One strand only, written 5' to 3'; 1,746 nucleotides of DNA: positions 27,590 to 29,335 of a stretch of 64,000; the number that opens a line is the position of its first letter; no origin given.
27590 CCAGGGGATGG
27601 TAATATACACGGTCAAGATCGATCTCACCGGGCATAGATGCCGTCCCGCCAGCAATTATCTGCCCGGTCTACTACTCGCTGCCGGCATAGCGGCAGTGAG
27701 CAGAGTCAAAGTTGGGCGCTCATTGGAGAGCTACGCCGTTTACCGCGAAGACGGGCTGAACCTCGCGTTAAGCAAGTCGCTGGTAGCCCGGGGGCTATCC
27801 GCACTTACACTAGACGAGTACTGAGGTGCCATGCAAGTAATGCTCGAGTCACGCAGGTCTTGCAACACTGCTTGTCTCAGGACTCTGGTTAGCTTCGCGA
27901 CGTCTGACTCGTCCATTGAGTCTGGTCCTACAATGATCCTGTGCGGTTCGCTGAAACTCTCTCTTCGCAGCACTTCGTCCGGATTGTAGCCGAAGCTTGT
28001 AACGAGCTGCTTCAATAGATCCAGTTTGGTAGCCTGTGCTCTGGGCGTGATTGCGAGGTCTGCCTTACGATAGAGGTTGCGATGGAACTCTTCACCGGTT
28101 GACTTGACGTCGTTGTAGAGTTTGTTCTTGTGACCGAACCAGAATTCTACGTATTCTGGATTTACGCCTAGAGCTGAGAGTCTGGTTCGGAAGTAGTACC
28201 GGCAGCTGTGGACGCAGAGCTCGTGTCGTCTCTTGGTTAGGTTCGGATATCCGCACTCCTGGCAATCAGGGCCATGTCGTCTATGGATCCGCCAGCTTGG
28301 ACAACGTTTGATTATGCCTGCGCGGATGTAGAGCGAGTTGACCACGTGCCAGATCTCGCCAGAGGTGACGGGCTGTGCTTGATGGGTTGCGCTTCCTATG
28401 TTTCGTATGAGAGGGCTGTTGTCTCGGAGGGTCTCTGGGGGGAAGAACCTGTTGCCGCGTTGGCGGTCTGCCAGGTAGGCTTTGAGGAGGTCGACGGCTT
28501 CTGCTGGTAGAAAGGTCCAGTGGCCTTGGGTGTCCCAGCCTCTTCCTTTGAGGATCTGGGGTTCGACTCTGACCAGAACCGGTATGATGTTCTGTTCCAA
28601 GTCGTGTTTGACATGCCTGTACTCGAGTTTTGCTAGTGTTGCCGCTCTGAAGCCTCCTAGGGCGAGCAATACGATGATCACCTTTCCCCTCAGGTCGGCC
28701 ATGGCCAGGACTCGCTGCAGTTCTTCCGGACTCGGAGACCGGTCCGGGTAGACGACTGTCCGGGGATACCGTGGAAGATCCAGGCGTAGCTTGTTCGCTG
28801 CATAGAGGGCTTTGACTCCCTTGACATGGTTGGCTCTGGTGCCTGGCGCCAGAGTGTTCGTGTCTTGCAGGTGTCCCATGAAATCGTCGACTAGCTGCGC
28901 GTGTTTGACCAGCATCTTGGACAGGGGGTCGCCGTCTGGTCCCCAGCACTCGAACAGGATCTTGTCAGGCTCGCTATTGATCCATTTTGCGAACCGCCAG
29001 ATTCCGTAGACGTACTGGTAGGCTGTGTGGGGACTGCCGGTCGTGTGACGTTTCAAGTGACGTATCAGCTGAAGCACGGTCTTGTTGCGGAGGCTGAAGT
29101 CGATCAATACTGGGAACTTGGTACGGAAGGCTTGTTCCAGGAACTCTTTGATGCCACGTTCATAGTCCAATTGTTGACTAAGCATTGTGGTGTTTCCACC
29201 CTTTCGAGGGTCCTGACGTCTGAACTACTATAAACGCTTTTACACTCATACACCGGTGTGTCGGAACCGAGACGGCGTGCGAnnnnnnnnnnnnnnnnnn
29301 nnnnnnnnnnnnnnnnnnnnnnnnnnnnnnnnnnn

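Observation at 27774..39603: Integrated element of about 11.8 kb bounded by a 14 bp direct repeat of a tRNA 3' end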

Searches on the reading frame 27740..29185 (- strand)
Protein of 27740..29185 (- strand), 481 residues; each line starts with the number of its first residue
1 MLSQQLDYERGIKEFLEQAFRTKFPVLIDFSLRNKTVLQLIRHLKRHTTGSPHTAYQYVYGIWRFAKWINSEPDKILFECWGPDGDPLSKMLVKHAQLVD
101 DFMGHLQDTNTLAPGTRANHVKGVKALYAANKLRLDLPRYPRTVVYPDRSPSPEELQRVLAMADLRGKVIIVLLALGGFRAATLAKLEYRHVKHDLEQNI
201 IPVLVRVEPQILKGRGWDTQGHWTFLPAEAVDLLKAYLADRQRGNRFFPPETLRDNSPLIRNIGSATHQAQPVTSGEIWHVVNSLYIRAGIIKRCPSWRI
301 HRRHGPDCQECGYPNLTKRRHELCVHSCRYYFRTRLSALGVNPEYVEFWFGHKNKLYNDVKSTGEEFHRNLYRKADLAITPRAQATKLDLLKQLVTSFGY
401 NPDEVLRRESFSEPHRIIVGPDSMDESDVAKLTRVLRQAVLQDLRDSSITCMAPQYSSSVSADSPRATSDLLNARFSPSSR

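Call 11: search_protein_families(library=pfam, proteins=[window:27740-29185:-], max_evalue=0.01)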
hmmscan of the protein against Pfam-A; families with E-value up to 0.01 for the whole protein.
window:27740-29185:- (481 aa): 2 families
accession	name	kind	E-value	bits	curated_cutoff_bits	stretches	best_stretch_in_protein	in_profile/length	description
PF00589.27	Phage_integrase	-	0.00011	22.4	27.1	0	155-296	7-125/172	Phage integrase family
PF13495.12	Phage_int_SAM_4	-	0.0024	18.7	27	0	44-129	8-76/85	Phage integrase, N-terminal SAM-like domain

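Call 14: find_homologous_proteins(query=window:27740-29185:-)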
Query window:27740-29185:- (481 aa): 100 proteins with E <= 0.001 among 8000 candidates.
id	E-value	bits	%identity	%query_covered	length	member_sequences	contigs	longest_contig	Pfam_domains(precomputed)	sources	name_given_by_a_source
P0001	0.0e+0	1121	100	100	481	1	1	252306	-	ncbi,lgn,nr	ncbi:MAG TPA: hypothetical protein VFE98_10915 [Candidatus Bathyarchaeia archaeon]|nr:hypothetical p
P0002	1.1e-282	956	85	98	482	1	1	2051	-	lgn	-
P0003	3.6e-279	944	86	96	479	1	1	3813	-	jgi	jgi:hypothetical protein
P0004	5.6e-268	907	80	98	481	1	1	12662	-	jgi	jgi:integrase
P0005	2.4e-249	846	76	98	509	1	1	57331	PF00589.28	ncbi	-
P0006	1.9e-166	573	54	91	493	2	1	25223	-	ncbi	-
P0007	3.3e-151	522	50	96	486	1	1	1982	PF00589.28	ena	-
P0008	1.2e-146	507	56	93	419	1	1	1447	PF00589.28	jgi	-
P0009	4.7e-146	505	55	93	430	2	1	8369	PF00589.28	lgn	-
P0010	6.3e-143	495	55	92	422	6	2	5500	PF00589.28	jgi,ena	-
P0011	2.0e-142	493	53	93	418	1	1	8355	PF00589.28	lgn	-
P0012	1.4e-141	491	53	92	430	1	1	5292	PF00589.28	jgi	jgi:hypothetical protein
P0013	5.1e-141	489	54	93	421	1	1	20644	PF00589.28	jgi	jgi:hypothetical protein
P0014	1.1e-140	488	52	92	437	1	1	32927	PF00589.28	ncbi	-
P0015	2.1e-126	441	78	51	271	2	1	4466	-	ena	-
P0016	2.1e-126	441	46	92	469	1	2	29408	PF00589.28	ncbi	-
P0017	1.2e-115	405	45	88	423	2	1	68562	PF00589.28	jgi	jgi:site-specific recombinase XerD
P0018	3.5e-114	400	43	92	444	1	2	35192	PF00589.28,PF16795.11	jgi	jgi:site-specific recombinase XerD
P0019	1.7e-112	395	43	91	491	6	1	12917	PF00589.28,PF16795.11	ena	-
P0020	6.0e-108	380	41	91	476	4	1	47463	PF13495.13,PF00589.28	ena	-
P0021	1.0e-107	379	42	91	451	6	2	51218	PF00589.28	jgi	jgi:hypothetical protein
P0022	2.0e-106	375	41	91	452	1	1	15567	PF00589.28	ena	-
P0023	3.4e-106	374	44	91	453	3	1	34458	PF00589.28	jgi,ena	-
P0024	4.2e-106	374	40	91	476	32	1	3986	PF00589.28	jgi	jgi:hypothetical protein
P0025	9.1e-106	373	42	88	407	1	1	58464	PF00589.28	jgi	-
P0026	4.9e-105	370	42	91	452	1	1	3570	PF00589.28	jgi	jgi:site-specific recombinase XerD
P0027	8.1e-105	369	41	91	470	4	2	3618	PF00589.28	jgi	jgi:hypothetical protein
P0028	9.2e-104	366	43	90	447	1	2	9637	PF00589.28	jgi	jgi:site-specific recombinase XerD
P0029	1.5e-103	365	45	83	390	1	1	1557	PF00589.28,PF16795.11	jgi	jgi:integrase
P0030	6.8e-103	363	44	91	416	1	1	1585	PF00589.28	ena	-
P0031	1.0e-102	362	41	91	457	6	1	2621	PF00589.28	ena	-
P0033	4.0e-101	357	44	91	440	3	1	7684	PF00589.28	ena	-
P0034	4.8e-101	357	42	95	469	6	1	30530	PF00589.28,PF16795.11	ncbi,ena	-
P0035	4.2e-99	351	43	91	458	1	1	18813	PF00589.28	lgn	-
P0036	1.1e-98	349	41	91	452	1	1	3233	PF00589.28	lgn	-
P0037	1.2e-98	349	43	91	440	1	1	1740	PF00589.28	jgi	jgi:integrase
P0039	1.6e-97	345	39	91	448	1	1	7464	PF00589.28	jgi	-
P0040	4.8e-97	344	40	91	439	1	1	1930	PF00589.28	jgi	jgi:hypothetical protein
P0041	4.9e-95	337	42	92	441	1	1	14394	PF00589.28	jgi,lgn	-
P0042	5.4e-95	337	42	92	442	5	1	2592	PF00589.28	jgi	jgi:integrase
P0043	6.3e-95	337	41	91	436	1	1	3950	PF00589.28,PF16795.11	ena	-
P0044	9.9e-95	336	41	91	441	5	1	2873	PF13495.13,PF00589.28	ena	-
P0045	3.1e-93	331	42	91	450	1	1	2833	PF00589.28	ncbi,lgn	-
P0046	6.0e-93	330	41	91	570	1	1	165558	PF00589.28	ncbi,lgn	-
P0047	7.6e-93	330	41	90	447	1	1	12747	PF13495.13,PF00589.28,PF16795.11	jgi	jgi:integrase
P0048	8.1e-93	330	42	91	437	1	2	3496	PF00589.28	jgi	jgi:integrase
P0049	2.3e-92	328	39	93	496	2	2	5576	PF13495.13,PF00589.28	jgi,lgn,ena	-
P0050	2.9e-92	328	39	91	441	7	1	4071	PF00589.28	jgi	jgi:integrase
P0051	4.8e-92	327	40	91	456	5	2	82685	PF00589.28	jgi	jgi:integrase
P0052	1.4e-91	326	40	91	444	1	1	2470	PF13495.13,PF00589.28,PF16795.11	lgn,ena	-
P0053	1.8e-91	325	41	90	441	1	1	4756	PF13495.13,PF00589.28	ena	-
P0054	4.8e-91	324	40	91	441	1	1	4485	PF00589.28,PF16795.11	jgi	-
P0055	8.5e-91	323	40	91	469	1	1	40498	PF00589.28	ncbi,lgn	-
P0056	3.2e-90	321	39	91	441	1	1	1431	PF00589.28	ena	-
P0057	2.8e-89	318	42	91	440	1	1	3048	PF00589.28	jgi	jgi:integrase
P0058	4.0e-89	318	40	91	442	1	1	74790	PF00589.28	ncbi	-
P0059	5.5e-89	317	41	91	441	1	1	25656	PF00589.28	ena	-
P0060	6.9e-89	317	42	87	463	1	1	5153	PF00589.28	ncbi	ncbi:MAG: tyrosine-type recombinase/integrase [Candidatus Bathyarchaeia archaeon]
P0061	7.6e-89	317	39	91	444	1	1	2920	PF00589.28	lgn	-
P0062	1.2e-88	316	40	91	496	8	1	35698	PF13495.13,PF00589.28,PF16795.11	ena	-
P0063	1.6e-88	316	40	91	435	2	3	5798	PF13495.13,PF00589.28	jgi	-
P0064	1.8e-88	316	39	89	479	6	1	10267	PF00589.28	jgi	jgi:site-specific recombinase XerD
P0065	7.0e-88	314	38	92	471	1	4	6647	PF00589.28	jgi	jgi:integrase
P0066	2.2e-87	312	42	88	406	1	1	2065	PF00589.28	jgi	jgi:integrase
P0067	2.5e-87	312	39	89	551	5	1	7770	PF00589.28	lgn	-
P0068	2.6e-87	312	37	91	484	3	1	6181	PF00589.28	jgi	-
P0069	4.9e-87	311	38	91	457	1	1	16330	PF00589.28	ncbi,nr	ncbi:MAG: hypothetical protein QG670_1930 [Thermoproteota archaeon]|nr:hypothetical protein [Thermop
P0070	5.1e-87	311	38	89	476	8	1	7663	PF00589.28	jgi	-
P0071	1.1e-86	310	40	90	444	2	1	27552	PF00589.28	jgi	jgi:integrase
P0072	1.1e-86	310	38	91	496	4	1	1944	PF13495.13,PF00589.28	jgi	-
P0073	9.3e-86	307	41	90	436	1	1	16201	PF13495.13,PF00589.28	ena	-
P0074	1.3e-85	306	38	93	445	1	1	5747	PF00589.28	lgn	-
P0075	4.0e-85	304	37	93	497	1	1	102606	PF00589.28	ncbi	ncbi:tyrosine-type recombinase/integrase [Thermoproteota archaeon]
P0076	1.6e-83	299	39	91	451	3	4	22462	PF00589.28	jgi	jgi:integrase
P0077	2.3e-81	292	36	90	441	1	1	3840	PF00589.28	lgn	-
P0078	7.8e-81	290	36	90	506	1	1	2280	PF00589.28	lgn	-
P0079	8.1e-81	290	39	87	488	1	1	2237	PF00589.28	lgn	-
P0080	1.8e-80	289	38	91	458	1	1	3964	PF00589.28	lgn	-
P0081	2.1e-80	289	40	85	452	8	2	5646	PF00589.28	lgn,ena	-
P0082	2.5e-80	289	38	92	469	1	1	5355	PF00589.28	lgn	-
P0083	3.1e-80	288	40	79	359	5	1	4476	PF00589.28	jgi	jgi:integrase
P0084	8.2e-80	287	41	74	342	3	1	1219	PF00589.28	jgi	jgi:integrase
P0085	1.6e-79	286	35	91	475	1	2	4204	PF00589.28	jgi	jgi:site-specific recombinase XerD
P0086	3.2e-76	275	38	93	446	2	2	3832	PF00589.28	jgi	jgi:integrase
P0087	9.4e-76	274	36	87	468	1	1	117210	PF00589.28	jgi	jgi:integrase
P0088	1.7e-75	273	36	84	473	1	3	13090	PF00589.28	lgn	-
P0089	5.2e-74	268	41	77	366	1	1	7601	PF00589.28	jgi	jgi:integrase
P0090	1.1e-70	257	35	91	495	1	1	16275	PF00589.28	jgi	jgi:hypothetical protein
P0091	1.8e-70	256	36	81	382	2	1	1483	PF00589.28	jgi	jgi:site-specific recombinase XerD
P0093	4.8e-67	245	41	65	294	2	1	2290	PF00589.28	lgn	-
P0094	2.0e-66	243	40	73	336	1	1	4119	PF00589.28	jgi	jgi:integrase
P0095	1.0e-64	237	40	65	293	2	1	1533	PF00589.28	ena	-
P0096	6.9e-64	234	39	69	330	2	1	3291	PF00589.28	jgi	-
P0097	4.1e-63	232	32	94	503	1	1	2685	PF00589.28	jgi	jgi:hypothetical protein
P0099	2.7e-54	203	38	69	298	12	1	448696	PF00589.28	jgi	-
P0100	2.5e-52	196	39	62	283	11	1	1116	PF00589.28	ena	-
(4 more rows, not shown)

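Call 20: find_encoding_contigs(protein=P0005, flank=10000, max_places=3)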
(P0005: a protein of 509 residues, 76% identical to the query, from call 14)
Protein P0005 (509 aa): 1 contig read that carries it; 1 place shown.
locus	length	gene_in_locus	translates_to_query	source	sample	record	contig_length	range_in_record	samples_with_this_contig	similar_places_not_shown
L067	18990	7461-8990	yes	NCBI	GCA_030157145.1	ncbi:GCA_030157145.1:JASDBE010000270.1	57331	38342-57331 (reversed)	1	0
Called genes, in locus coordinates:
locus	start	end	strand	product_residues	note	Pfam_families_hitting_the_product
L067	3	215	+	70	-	?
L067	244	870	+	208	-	-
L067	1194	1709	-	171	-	-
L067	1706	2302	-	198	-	-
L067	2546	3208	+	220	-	-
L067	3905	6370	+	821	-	PF09250:Prim-Pol, PF08706:D5_N, PF19263:DUF5906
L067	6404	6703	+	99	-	-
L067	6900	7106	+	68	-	-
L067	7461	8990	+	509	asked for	PF00589:Phage_integrase (faint)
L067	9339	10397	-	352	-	PF00899:ThiF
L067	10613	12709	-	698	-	PF04945:YHS, PF00122:E1-E2_ATPase, PF00702:Hydrolase, PF08282:Hydrolase_3 (faint)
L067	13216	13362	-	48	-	-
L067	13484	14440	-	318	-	PF00291:PALP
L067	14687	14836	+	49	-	-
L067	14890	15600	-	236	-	PF00588:SpoU_methylase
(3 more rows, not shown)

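Call 21: find_encoding_contigs(protein=P0004, flank=10000, max_places=3)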
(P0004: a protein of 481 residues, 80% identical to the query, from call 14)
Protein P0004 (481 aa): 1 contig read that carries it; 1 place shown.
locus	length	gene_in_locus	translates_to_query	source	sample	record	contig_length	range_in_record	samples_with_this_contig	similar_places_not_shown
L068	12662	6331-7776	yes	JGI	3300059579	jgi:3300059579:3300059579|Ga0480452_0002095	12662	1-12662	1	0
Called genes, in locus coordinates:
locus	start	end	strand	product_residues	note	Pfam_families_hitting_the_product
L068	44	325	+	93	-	-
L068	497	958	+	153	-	-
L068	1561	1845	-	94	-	-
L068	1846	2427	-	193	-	PF01022:HTH_5 (weak), PF13412:HTH_24 (weak)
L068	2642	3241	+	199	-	-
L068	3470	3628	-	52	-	-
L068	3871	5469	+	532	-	-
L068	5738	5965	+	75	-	-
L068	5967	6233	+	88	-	-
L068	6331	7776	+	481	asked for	-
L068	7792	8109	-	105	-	-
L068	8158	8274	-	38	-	-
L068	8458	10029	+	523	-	-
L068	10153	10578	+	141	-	PF19609:DUF6114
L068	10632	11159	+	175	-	PF24034:DUF7343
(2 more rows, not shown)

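Call 25: find_related_loci(query=A1, collection=viral_contigs, flank=10000)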
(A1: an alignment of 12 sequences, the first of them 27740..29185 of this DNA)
Query A1 (481 aa) in viral_contigs; peptide patterns used: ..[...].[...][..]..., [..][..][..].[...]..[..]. (x = any residue, [..] = any of these).
14 stretches matched a pattern; 4 encode a relative of the query (tblastn E <= 1e-3); 4 distinct loci.
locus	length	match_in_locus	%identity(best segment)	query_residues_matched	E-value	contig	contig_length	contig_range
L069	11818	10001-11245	41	9-448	1e-116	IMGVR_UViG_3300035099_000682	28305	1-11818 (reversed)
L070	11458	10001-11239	41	12-447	9e-110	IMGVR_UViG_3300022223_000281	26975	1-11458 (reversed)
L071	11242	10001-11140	35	9-411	1e-68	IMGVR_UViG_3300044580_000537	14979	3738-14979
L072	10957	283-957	24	142-379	6e-7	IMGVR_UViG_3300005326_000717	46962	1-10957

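Call 29: find_related_loci(query=A1, collection=metagenome_contigs, flank=10000)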
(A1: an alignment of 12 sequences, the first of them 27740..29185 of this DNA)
Query A1 (481 aa) in metagenome_contigs; peptide patterns used: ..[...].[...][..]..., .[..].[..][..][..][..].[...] (x = any residue, [..] = any of these).
600 stretches matched a pattern (row limit reached: there are more); 432 encode a relative of the query (tblastn E <= 1e-3); the best 80 are kept; 80 distinct loci.
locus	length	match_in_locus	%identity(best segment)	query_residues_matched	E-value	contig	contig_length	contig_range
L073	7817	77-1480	82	1-468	0e+0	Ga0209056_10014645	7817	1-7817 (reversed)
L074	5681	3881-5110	57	4-445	1e-153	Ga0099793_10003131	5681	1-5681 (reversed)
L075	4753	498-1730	55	4-445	1e-151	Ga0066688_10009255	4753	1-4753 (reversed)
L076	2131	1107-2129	58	4-375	1e-141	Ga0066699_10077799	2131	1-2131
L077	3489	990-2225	46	9-444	3e-125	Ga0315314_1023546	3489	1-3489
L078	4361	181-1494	42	9-474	2e-122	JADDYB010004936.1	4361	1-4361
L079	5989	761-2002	43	9-447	2e-119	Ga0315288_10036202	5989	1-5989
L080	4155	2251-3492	43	9-447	5e-121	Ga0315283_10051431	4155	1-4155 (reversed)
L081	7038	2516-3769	44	9-450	3e-118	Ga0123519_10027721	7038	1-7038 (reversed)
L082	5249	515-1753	43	12-447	3e-118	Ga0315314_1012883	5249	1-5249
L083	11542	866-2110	41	5-444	3e-117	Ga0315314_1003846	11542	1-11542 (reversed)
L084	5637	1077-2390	41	9-474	3e-117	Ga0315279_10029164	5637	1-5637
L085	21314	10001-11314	41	9-474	8e-117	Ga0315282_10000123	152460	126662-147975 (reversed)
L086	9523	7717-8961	41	9-446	7e-117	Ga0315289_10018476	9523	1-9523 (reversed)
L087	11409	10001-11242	42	9-447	2e-116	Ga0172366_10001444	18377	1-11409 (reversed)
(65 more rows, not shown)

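Call 38: search_solved_structures(query=A1, max_evalue=0.01)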
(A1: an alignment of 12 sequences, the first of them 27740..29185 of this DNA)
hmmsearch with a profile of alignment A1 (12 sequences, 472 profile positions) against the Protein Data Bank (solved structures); distinct sequences matched with E-value up to 0.01: 2.
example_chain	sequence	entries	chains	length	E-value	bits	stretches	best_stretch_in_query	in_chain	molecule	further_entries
4a8e_A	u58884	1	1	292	1e-08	37.5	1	102-192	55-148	PROBABLE TYROSINE RECOMBINASE XERC-LIKE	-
5hxy_A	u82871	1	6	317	1.8e-05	26.8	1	119-238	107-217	Tyrosine recombinase XerA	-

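Call 52: search_protein_families(library=pfam, proteins=[P0018, P0034, P0005, P0020], max_evalue=0.001)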
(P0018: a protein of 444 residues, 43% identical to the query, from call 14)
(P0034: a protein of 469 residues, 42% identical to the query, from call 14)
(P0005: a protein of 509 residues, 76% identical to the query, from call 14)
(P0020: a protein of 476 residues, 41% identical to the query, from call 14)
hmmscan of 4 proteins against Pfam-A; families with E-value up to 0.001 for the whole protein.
P0018 (444 aa): 3 families
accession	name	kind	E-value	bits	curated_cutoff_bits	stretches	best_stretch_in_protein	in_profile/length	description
PF00589.27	Phage_integrase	-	9.1e-13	48.8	27.1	1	174-350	4-157/172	Phage integrase family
PF16795.10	Phage_integr_3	-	2.1e-05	24.9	27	1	292-351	78-136/161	Archaeal phage integrase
PF13495.12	Phage_int_SAM_4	-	0.00019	22.2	27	0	66-150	8-76/85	Phage integrase, N-terminal SAM-like domain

P0034 (469 aa): 3 families
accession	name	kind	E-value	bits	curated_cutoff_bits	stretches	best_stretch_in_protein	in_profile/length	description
PF00589.27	Phage_integrase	-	1.9e-09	38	27.1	1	130-314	5-157/172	Phage integrase family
PF16795.10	Phage_integr_3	-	2.7e-06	27.8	27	1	264-315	85-136/161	Archaeal phage integrase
PF13495.12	Phage_int_SAM_4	-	0.00042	21.1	27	0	22-105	9-76/85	Phage integrase, N-terminal SAM-like domain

P0005 (509 aa): 1 family
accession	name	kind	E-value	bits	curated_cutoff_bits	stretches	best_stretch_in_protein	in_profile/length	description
PF00589.27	Phage_integrase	-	6.5e-06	26.5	27.1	1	154-355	6-159/172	Phage integrase family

P0020 (476 aa): 3 families
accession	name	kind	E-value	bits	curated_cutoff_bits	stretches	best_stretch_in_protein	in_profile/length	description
PF00589.27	Phage_integrase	-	1.1e-11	45.2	27.1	1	174-352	4-157/172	Phage integrase family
PF13495.12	Phage_int_SAM_4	-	4.5e-05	24.2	27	1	67-151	9-77/85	Phage integrase, N-terminal SAM-like domain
PF16795.10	Phage_integr_3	-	0.0001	22.7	27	1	316-353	100-136/161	Archaeal phage integrase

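Call 59: search_dna_similar(query=window:27740-29185:-, collection=phages, mode=protein, max_evalue=0.001, max_rows=10)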
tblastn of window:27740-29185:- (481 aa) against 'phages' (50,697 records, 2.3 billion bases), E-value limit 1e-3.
No match.

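Call 60: search_dna_similar(query=window:27740-29185:-, collection=plasmids, mode=protein, max_evalue=0.001, max_rows=10)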
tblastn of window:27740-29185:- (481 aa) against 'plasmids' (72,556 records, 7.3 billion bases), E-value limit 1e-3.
Records with a match: 1; places in all: 1; records where one place covers at least 80% of the query: 0.
Best place of each record, by identity: <60% 1.
By first word of the organism name: Bradyrhizobium 1.
By predicted mobility (MOB-suite, as given by PLSDB): conjugative 1.
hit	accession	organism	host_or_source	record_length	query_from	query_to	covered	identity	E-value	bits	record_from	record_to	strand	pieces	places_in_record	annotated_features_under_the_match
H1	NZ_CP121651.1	Bradyrhizobium sp. CB82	Stylosanthes guianensis,cell culture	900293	51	352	63%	23.9%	2e-5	56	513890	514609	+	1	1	tyrosine-type recombinase/integrase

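Call 63: search_protein_families(library=ncbifam, proteins=[window:27740-29185:-], max_evalue=0.01)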
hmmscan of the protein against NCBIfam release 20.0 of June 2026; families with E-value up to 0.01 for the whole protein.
window:27740-29185:- (481 aa): 1 family
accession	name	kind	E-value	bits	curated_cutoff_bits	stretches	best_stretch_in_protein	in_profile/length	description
NF040815.2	recomb_XerA_Arch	equivalog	2e-07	30.9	220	1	47-247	9-182/263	site-specific tyrosine recombinase/integron integrase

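Call 79: predict_structure(alignment_id=A3)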
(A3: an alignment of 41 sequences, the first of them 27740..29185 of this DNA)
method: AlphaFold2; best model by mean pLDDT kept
length: 481 residues; sequences in the alignment: 41
mean_pLDDT: 79.7   pTM: 0.57
mean pLDDT of the five models: 79.7, 78.6, 77.9, 77.2, 77.2
residues with pLDDT >= 90: 212; 70-90: 152; 50-70: 67; < 50: 50
segments of 3 or more residues with pLDDT < 50: 1-3, 145-147, 315-320, 447-481
pLDDT, mean of each block of 10 residues (from residue 1): 61 87 87 94 77 89 95 94 90 95 86 82 94 88 59 92 96 95 94 96 93 62 94 97 89 94 77 91 90 75 59 49 79 89 91 82 92 91 66 79 76 56 70 82 55 34 32 34 35
secondary structure, 60 per line:
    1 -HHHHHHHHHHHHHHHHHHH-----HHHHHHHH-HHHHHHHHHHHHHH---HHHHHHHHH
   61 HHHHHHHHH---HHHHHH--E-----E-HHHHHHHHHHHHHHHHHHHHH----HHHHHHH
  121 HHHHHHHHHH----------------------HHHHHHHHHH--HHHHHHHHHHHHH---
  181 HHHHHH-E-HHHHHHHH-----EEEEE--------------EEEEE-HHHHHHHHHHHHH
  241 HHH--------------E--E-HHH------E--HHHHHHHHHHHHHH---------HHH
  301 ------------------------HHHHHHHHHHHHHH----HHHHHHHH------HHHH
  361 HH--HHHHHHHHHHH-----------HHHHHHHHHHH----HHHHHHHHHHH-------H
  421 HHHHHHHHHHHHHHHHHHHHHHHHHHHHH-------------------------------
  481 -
elements in order: H2-20 H26-33 H35-48 H52-69 H73-78 H89-109 H114-130 H153-162 H165-177 H181-186 H190-197 E203-207 E222-226 H228-243 H275-288 H325-338 H343-350 H357-362 H365-375 H387-397 H402-412 H420-449
